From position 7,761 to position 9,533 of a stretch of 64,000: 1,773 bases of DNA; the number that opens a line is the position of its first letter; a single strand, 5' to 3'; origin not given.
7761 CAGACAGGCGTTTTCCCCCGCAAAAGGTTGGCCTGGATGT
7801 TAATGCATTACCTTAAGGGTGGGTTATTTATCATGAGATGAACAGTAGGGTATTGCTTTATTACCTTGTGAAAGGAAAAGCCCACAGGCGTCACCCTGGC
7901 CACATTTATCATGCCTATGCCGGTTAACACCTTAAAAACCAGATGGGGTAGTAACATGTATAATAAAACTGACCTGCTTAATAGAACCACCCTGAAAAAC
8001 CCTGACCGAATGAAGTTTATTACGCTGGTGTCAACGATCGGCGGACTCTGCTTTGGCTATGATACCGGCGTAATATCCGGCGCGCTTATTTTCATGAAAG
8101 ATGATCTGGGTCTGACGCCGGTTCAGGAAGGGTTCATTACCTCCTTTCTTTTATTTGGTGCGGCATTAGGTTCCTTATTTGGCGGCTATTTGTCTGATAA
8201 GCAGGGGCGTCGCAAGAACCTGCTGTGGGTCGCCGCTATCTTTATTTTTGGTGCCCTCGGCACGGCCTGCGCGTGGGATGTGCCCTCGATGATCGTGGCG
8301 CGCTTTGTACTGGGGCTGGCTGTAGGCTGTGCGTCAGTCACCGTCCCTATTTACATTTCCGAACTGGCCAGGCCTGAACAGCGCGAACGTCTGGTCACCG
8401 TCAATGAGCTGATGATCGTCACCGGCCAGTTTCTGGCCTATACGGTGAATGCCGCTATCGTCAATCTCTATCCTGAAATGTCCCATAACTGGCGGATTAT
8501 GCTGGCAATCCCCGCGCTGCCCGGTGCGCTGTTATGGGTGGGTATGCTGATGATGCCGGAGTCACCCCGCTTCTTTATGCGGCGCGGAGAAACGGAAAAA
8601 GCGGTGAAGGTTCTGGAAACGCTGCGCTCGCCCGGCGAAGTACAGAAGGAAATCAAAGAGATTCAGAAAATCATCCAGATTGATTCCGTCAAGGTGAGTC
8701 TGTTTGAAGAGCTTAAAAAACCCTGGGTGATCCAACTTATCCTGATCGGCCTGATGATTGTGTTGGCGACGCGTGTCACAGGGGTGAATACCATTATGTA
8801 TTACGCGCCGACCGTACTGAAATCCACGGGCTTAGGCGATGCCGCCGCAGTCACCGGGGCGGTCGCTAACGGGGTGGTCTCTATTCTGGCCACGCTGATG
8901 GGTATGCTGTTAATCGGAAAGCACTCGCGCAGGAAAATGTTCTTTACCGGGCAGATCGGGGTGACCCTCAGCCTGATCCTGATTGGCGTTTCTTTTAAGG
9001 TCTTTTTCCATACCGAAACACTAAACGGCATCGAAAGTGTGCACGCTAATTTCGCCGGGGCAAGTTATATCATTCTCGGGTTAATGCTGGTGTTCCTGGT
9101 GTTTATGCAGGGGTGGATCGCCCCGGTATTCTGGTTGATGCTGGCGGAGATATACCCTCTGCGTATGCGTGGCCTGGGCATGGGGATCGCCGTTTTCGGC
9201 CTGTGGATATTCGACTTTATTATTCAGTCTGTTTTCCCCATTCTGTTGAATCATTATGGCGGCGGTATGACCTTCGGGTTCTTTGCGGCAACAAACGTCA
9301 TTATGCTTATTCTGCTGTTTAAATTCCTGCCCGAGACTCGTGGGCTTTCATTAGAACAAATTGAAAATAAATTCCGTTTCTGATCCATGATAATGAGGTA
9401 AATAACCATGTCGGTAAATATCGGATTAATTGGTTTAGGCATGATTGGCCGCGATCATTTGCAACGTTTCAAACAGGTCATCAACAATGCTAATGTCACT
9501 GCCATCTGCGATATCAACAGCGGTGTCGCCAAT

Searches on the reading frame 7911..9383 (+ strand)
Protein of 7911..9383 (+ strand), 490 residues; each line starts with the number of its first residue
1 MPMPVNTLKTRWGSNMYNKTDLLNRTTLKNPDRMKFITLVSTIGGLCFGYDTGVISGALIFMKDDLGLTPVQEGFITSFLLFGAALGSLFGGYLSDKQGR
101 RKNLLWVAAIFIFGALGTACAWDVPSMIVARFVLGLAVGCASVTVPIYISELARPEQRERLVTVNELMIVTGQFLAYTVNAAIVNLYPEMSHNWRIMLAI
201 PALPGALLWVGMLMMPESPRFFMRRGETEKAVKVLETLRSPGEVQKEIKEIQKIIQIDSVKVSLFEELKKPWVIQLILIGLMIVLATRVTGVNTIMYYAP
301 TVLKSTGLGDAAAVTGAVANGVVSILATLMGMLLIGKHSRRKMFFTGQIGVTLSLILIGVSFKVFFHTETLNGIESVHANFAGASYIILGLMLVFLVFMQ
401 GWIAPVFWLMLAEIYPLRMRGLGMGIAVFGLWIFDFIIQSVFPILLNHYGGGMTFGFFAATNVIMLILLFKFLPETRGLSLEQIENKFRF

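Call 66: search_protein_families(library=pfam, proteins=[window:7911-9383:+], max_evalue=0.00001)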
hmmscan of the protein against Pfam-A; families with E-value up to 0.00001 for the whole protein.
window:7911-9383:+ (490 aa): 2 families
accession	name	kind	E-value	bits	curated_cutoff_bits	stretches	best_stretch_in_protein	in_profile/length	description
PF00083.30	Sugar_tr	-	1.1e-99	334.8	22.3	1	38-488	2-452/452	Sugar (and other) transporter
PF07690.21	MFS_1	-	1.5e-35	123.2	33.4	1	43-361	3-291/347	Major Facilitator Superfamily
